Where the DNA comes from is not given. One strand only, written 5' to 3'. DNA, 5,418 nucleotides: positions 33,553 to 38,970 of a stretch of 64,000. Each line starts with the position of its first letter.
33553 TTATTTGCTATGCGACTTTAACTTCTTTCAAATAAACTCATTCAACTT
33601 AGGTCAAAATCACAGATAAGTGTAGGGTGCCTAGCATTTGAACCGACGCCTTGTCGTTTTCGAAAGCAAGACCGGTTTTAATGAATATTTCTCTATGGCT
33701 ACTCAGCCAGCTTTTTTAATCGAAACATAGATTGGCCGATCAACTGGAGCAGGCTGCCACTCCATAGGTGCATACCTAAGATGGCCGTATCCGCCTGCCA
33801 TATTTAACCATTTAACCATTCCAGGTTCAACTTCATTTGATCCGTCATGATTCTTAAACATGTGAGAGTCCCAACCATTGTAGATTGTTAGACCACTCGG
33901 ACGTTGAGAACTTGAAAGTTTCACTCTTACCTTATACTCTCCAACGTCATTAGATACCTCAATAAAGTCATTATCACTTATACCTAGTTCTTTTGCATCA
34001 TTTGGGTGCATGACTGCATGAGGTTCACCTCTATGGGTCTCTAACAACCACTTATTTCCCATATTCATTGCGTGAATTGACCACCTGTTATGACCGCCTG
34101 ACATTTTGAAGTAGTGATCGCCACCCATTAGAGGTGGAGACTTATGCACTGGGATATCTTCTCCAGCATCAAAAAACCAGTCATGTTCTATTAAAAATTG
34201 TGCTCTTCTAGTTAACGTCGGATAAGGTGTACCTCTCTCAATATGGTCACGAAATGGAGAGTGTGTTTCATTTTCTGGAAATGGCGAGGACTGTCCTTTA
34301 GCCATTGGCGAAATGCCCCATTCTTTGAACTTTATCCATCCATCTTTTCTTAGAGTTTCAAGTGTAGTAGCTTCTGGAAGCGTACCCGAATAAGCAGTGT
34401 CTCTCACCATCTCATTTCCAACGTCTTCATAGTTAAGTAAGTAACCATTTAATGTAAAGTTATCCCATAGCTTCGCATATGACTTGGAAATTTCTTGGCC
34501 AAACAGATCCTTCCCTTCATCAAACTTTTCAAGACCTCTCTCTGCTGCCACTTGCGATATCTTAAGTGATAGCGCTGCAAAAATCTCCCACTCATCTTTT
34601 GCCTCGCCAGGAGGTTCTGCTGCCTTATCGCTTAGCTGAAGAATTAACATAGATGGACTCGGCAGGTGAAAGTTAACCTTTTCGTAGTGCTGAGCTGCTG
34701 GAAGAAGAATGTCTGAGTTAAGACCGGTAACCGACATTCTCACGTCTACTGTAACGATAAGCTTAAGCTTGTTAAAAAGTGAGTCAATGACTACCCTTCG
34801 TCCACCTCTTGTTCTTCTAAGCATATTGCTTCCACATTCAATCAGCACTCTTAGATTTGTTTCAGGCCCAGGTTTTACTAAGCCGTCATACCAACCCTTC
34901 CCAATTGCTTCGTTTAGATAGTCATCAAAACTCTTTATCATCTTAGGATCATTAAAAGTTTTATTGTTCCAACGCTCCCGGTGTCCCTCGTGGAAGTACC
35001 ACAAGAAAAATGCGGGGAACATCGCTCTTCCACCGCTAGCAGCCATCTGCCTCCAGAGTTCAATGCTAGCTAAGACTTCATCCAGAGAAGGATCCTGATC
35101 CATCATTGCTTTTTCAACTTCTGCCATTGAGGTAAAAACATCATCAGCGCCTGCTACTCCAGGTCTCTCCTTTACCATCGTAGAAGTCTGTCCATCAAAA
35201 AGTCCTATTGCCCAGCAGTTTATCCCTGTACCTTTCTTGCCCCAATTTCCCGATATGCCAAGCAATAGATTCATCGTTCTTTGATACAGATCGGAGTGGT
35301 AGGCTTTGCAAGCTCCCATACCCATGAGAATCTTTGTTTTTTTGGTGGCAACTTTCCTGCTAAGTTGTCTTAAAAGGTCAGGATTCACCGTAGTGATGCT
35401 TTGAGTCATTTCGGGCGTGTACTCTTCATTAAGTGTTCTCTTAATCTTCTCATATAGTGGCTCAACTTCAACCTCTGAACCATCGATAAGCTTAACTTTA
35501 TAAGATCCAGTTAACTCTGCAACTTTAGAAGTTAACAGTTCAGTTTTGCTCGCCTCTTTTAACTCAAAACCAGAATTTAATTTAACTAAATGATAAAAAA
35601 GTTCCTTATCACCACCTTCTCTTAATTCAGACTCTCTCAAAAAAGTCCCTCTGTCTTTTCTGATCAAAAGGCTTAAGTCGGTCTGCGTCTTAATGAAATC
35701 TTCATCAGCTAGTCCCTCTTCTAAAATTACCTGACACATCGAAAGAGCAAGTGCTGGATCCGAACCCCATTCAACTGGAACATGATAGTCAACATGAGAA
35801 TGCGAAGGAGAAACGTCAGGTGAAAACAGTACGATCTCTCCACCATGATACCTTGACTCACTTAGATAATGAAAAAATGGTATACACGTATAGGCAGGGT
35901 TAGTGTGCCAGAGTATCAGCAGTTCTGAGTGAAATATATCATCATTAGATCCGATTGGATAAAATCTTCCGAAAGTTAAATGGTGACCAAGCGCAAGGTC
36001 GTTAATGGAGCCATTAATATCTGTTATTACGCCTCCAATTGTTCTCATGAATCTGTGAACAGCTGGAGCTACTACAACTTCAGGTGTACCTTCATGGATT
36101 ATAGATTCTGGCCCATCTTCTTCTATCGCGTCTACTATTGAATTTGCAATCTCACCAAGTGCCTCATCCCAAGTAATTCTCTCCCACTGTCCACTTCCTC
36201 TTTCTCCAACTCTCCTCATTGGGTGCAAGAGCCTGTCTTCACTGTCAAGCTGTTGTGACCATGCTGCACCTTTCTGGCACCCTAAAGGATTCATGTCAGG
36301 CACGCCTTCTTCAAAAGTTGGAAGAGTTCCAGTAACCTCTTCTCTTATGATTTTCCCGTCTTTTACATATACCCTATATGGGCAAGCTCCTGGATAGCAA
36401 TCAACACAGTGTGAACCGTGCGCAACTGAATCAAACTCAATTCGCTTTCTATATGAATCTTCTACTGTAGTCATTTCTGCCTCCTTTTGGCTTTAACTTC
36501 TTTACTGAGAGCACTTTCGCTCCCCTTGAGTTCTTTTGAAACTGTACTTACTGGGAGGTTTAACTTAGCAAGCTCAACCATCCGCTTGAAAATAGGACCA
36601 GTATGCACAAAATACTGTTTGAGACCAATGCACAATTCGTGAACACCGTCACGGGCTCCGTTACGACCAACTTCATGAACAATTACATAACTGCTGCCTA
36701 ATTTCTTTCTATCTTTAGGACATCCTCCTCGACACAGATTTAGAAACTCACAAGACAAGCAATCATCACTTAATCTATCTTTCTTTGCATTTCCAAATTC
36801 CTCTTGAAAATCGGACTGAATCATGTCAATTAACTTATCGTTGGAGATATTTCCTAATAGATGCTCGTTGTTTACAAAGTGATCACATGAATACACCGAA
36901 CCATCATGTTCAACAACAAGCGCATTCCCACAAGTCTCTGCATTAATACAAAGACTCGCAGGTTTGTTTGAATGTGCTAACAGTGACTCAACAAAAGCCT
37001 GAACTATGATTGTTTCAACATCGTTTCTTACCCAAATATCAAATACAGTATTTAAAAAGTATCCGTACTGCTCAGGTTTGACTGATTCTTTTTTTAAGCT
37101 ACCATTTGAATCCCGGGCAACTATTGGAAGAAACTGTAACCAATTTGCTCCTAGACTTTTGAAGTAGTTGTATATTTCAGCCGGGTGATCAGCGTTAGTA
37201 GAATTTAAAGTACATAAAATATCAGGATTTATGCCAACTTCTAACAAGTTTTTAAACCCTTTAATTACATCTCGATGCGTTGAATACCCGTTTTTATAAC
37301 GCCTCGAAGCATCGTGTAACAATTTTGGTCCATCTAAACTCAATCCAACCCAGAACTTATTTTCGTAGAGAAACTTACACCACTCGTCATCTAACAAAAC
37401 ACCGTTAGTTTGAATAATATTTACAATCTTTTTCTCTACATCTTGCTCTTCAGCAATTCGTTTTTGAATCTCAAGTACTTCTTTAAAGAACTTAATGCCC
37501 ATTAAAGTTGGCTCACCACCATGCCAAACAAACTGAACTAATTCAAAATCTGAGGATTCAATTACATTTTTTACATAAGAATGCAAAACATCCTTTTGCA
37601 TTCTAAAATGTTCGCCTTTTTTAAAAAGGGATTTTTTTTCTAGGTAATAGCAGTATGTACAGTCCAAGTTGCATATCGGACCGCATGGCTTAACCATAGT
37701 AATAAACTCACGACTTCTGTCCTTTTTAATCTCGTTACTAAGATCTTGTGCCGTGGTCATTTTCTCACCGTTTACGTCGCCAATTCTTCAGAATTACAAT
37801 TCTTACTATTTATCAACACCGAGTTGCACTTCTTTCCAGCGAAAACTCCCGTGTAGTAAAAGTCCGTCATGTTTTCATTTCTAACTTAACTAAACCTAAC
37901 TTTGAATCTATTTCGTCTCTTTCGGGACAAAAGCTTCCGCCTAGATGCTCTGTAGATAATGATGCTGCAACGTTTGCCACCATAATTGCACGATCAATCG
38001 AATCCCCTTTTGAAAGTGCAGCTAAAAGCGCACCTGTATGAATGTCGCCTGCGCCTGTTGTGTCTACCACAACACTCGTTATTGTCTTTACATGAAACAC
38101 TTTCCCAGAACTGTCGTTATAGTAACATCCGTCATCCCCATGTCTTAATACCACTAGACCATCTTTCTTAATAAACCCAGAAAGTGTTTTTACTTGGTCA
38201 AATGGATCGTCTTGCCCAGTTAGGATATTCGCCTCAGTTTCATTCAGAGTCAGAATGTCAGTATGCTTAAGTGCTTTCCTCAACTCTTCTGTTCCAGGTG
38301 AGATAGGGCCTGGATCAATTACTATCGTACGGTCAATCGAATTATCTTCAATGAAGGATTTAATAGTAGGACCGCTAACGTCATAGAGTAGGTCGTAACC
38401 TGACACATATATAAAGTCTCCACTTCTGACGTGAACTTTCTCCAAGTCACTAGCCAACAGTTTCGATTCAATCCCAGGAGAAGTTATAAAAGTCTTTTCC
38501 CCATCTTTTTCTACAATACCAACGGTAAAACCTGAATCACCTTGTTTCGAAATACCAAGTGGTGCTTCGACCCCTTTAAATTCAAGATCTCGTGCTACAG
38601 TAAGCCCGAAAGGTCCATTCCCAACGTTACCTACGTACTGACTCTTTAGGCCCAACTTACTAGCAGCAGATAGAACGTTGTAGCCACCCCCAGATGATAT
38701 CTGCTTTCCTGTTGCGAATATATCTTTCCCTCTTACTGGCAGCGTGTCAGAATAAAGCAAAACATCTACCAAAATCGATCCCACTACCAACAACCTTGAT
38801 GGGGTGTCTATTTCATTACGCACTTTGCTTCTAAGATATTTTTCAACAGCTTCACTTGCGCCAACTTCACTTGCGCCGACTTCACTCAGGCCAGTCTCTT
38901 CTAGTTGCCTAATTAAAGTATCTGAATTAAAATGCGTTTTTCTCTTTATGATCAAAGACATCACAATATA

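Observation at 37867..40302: Single polypeptide fusing an NCS1-type permease to a PfkB kinase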

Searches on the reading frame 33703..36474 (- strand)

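Call 5: search_protein_families(library=pfam, proteins=[window:33703-36474:-])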
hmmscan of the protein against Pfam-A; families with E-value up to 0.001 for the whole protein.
window:33703-36474:- (923 aa): 2 families
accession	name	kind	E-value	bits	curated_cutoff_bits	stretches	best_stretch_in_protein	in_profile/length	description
PF00384.28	Molybdopterin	-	8e-33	114.4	24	1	81-636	1-351/353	Molybdopterin oxidoreductase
PF01568.27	Molydop_binding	-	1.6e-14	54.3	26.8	1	790-882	2-92/110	Molydopterin dinucleotide binding domain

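Call 6: search_protein_families(library=ncbifam, proteins=[window:33703-36474:-])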
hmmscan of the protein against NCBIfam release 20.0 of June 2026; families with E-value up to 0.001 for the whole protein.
window:33703-36474:- (923 aa): 25 families
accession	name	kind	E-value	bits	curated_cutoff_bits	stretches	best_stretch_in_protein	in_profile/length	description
TIGR03479.1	DMSO_red_II_alp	subfamily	6.1e-235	782.4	984.75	1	5-920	45-913/913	molybdopterin-dependent oxidoreductase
NF042978.1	EthbenzDh_ebdA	equivalog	5.8e-207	689.6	2000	1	3-922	63-977/977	ethylbenzene dehydrogenase subunit alpha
TIGR01580.1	narG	equivalog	6.7e-63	212.8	1084.15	4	91-271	151-340/1235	nitrate reductase subunit alpha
TIGR02166.1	dmsA_ynfE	subfamily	7.1e-46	156.6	777.7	2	15-262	42-296/794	DMSO/selenate family reductase complex A subunit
TIGR01591.1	Fdh-alpha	equivalog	3.4e-44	151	666.25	3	24-265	4-238/672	formate dehydrogenase subunit alpha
NF012032.0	PRK15488.1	equivalog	4.5e-32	110.9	694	2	64-263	81-279/759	thiosulfate reductase PhsA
NF011566.1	PRK14990.1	exception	6.9e-29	100.4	1600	1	21-262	62-316/814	dimethylsulfoxide reductase subunit A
NF041885.1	selenate_YnfE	exception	1.2e-27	96.1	1675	1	11-262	42-303/805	selenate/tellurate reductase subunit YnfE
NF047855.1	AssmNtatRedNasC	equivalog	3e-26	91.9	1100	1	27-266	21-264/708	assimilatory nitrate reductase catalytic subunit NasC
NF041884.1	selenate_YnfF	exception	2e-23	82.2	1650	1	15-262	43-296/798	selenate/tellurate reductase subunit YnfF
TIGR00509.1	bisC_fam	subfamily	1.8e-20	72.8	1017.55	2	540-658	412-523/772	molybdopterin guanine dinucleotide-containing S/N-oxide reductase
NF010055.0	PRK13532.1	equivalog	1.1e-19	70.2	904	1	31-383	54-369/830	nitrate reductase catalytic subunit NapA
TIGR01553.1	formate-DH-alph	equivalog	9.5e-19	66.7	814.2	2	66-116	91-139/1009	formate dehydrogenase-N subunit alpha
TIGR01706.1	NAPA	equivalog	2.6e-18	65.7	930.55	1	31-383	54-369/830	periplasmic nitrate reductase subunit alpha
TIGR02693.1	arsenite_ox_L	equivalog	3e-16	58.6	359.05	1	562-657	498-589/806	arsenate reductase (azurin) large subunit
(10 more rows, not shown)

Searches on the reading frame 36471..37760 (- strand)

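Call 5: search_protein_families(library=pfam, proteins=[window:36471-37760:-])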
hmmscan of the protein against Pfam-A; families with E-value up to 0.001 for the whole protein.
window:36471-37760:- (429 aa): 2 families
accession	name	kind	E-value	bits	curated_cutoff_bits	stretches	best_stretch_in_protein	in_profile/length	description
PF04055.27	Radical_SAM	-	3.6e-16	60.2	29.5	1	27-197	4-163/166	Radical SAM superfamily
PF13186.11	SPASM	-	2.8e-08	34.4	21.5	1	278-338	5-67/67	Iron-sulfur cluster-binding domain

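Call 6: search_protein_families(library=ncbifam, proteins=[window:36471-37760:-])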
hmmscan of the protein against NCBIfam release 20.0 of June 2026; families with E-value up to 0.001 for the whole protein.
window:36471-37760:- (429 aa): 61 families (the best 25 are shown)
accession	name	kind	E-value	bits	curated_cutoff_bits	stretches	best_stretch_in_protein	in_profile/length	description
TIGR03942.1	sulfatase_rSAM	equivalog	1.8e-121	405.6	349.45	1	21-396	2-362/363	anaerobic sulfatase maturase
NF010308.0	PRK13745.1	equivalog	6.1e-97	325.1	484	1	18-398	12-392/412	anaerobic sulfatase-maturation protein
NF010321.0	PRK13758.1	equivalog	5e-66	223.3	441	1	22-352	7-335/370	anaerobic sulfatase-maturase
NF041298.1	rSAM_mat_DynA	equivalog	2.3e-64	217.6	450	1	19-351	1-325/356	dynobactin maturation radical SAM/SPASM protein DynA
NF041300.1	rSAM_mat_DarW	exception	2.6e-52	178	650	1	13-364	35-382/415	radical SAM/SPASM peptide maturase DarW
NF038005.1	rSAM_mat_DarE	equivalog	7.3e-47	160.1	650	1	16-351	71-404/432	darobactin maturation radical SAM/SPASM protein DarE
TIGR04261.1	rSAM_GlyRichRpt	subfamily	3.3e-46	158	310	1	27-349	4-329/363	cyclophane-forming radical SAM/SPASM peptide maturase GrrM/OscB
NF041707.1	rSAM_YhhB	equivalog_domain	8.1e-46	156.6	445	1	30-353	12-339/369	cyclophane-forming radical SAM/SPASM peptide maturase YhhB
NF041718.1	rSAM_phane_AMC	equivalog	4.7e-42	144.3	425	1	21-350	7-330/362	cyclophane-forming radical SAM peptide maturase AmcB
TIGR04083.1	rSAM_pep_methan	hypoth_equivalog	1.9e-36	125.8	300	1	30-350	10-313/376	TIGR04083 family peptide-modifying radical SAM enzyme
TIGR04269.1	SAM_SPASM_FxsB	subfamily_domain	2.9e-35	122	370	1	29-352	11-338/363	FxsB family cyclophane-forming radical SAM/SPASM peptide maturase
NF047865.1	rSAM_PapB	equivalog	4.9e-35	121.3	340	1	30-350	13-319/330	PapB family radical SAM/SPASM ranthipeptide maturase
TIGR04496.1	rSAM_XyeB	equivalog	2e-32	112.4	450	1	29-347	13-337/385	cyclophane-forming radical SAM/SPASM peptide maturase XyeB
TIGR04064.1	rSAM_nif11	equivalog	1.8e-29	102.7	518.7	1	29-357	87-411/459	nif11-like peptide radical SAM maturase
TIGR03906.1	quino_hemo_SAM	equivalog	1.5e-28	99.7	453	1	21-348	95-415/467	quinohemoprotein amine dehydrogenase maturation protein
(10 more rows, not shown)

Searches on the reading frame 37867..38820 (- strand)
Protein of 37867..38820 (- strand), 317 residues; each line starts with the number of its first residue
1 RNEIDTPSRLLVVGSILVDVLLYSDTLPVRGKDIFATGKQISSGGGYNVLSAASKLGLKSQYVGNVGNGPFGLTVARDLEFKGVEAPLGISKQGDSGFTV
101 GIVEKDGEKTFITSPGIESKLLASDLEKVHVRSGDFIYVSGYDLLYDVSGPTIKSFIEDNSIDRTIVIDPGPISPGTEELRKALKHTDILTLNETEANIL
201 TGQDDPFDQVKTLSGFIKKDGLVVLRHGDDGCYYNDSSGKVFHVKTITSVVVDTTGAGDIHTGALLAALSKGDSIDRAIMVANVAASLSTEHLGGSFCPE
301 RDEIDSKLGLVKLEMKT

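Call 21: search_solved_structures(query=window:37867-38820:-, max_evalue=0.00001)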
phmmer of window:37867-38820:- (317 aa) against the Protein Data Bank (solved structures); distinct sequences matched with E-value up to 0.00001: 45.
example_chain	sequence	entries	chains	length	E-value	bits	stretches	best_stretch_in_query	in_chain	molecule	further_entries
6znx_A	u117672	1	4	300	3.6e-22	82.4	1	10-307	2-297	Ribokinase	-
8cqx_A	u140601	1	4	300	6.6e-22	81.6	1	10-307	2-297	Ribokinase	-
4x8f_A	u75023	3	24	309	2.6e-20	76.3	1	8-307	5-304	Ribokinase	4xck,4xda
11bl_A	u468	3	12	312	7.4e-18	68.3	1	9-309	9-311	Ribokinase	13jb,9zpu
6ilr_A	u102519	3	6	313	3.7e-17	66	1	10-304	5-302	Ribokinase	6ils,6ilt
1vm7_A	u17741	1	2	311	2.2e-16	63.4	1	11-306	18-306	ribokinase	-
1gqt_A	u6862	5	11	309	4.7e-16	62.3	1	8-308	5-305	RIBOKINASE | PROTEIN (RIBOKINASE)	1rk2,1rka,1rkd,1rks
5zwy_A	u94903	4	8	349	2.2e-15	60.1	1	9-296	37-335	Ribokinase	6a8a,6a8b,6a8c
7ag6_A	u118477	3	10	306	2.7e-15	59.8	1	9-314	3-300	Sulfofructose kinase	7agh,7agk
3h49_A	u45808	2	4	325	7e-15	58.5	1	11-296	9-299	Ribokinase | Uncharacterized sugar kinase ydjH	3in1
2nwh_A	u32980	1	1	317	9.9e-15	58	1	9-312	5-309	carbohydrate kinase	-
2qcv_A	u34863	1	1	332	8.8e-14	54.9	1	10-306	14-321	Putative 5-dehydro-2-deoxygluconokinase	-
9m8t_A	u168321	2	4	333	4.2e-13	52.6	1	218-295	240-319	Ribokinase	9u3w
2rbc_A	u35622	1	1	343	5.7e-13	52.2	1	9-306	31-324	Sugar kinase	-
3go6_A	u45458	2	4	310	1.4e-12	50.9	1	8-305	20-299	RIBOKINASE RBSK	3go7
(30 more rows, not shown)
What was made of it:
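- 37870..38796 (-): PfkB-family kinase domain (YegV-like subfamily), aa 501-809. PDB ribokinases E 3.6e-22 (call 21).
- On PfkB / ribokinase-like kinase family: PDB ribokinases to 3.6e-22 (call 21).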

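Call 98: find_homologous_proteins(query=window:37867-38814:-, max_evalue=1e-20)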
Query window:37867-38814:- (315 aa): 360 proteins with E <= 1e-20 among 5315 candidates; the best 120 are listed.
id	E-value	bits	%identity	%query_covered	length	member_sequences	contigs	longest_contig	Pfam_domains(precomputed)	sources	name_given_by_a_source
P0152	3.4e-76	275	48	97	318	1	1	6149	PF00294.30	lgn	-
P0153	5.8e-74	267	45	95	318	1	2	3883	PF00294.30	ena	-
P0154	3.7e-73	265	45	96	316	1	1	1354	PF00294.30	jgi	jgi:sugar/nucleoside kinase (ribokinase family)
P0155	5.4e-72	261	45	96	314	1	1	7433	PF08543.18,PF00294.30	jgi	jgi:sugar/nucleoside kinase (ribokinase family)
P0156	1.1e-71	260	45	96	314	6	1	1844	PF00294.30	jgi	-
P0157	1.3e-71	260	43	97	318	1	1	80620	PF00294.30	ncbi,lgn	ncbi:MAG TPA: PfkB family carbohydrate kinase [Ktedonobacteraceae bacterium]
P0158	1.5e-71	259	46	93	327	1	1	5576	PF00294.30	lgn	-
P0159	3.0e-71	258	44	96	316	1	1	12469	PF00294.30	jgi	jgi:sugar/nucleoside kinase (ribokinase family)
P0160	1.2e-70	256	43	96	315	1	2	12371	PF00294.30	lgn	-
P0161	1.4e-70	256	46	96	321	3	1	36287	PF00294.30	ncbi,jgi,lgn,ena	-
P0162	1.4e-70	256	45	93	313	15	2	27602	PF00294.30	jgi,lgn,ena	-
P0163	2.1e-70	256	44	94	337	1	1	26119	PF00294.30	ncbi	ncbi:MAG: PfkB family carbohydrate kinase [Acidimicrobiales bacterium]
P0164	2.2e-70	256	43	96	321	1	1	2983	PF00294.30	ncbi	-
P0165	2.3e-70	256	45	93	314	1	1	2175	PF00294.30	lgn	-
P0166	4.9e-70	254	43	96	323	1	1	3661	PF00294.30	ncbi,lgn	-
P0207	9.1e-67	244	43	96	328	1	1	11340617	PF00294.30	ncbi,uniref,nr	ncbi:sugar kinase [Ktedonosporobacter rubrisoli]|uniref:Sugar kinase n=1 Tax=Ktedonosporobacter rubr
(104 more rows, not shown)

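Call 99: find_encoding_contigs(protein=P0207, flank=10000, max_places=1)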
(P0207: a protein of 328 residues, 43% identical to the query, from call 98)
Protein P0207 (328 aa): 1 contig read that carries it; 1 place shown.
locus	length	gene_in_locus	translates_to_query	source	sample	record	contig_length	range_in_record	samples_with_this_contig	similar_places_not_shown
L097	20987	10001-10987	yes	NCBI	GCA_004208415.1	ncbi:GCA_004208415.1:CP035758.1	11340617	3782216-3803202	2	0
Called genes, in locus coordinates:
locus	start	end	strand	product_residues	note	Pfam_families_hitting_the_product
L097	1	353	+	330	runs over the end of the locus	PF14659:Phage_int_SAM_3, PF00589:Phage_integrase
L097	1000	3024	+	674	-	PF00069:Pkinase, PF07714:PK_Tyr_Ser-Thr, PF24105:Beta-prop_CAF1B_HIR1, PF23381:Beta-prop_IFT122_1st, PF24782:WD40_MABP1-WDR62_2nd, PF24797:Beta-prop_WDR35_TULP_N, PF24807:WD40_CDC20-Fz, PF24814:WD40_Prp19, +81 more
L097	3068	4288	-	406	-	PF13439:Glyco_transf_4, PF13579:Glyco_trans_4_4, PF20706:GT4-conflict, PF00534:Glycos_transf_1, PF13692:Glyco_trans_1_4, PF13524:Glyco_trans_1_2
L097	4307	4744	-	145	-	PF02681:DUF212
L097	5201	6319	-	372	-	PF16697:Yop-YscD_cpl, PF00498:FHA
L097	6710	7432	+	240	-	PF00392:GntR, PF07702:UTRA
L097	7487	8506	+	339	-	PF03747:ADP_ribosyl_GH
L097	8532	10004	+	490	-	PF02133:Transp_cyt_pur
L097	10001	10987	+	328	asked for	PF00294:PfkB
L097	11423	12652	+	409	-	PF00155:Aminotran_1_2, PF01041:DegT_DnrJ_EryC1, PF04864:Alliinase_C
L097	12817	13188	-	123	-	PF02517:Rce1-like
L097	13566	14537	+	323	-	PF09754:PAC2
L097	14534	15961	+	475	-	PF02629:CoA_binding, PF13380:CoA_binding_2, PF13607:Succ_CoA_lig, PF19045:Ligase_CoA_2 (weak)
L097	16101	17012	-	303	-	PF00478:IMPDH (weak), PF03060:NMO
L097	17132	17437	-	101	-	-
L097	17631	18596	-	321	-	PF00089:Trypsin, PF13365:Trypsin_2, PF13180:PDZ_2, PF17820:PDZ_6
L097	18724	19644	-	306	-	PF13489:Methyltransf_23 (weak), PF05175:MTS (weak), PF01209:Ubie_methyltran, PF02390:Methyltransf_4 (weak), PF08241:Methyltransf_11, PF08242:Methyltransf_12, PF13649:Methyltransf_25, PF13847:Methyltransf_31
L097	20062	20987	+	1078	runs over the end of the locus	PF25873:WHD_MalT, PF17874:TPR_MalT, PF00196:GerE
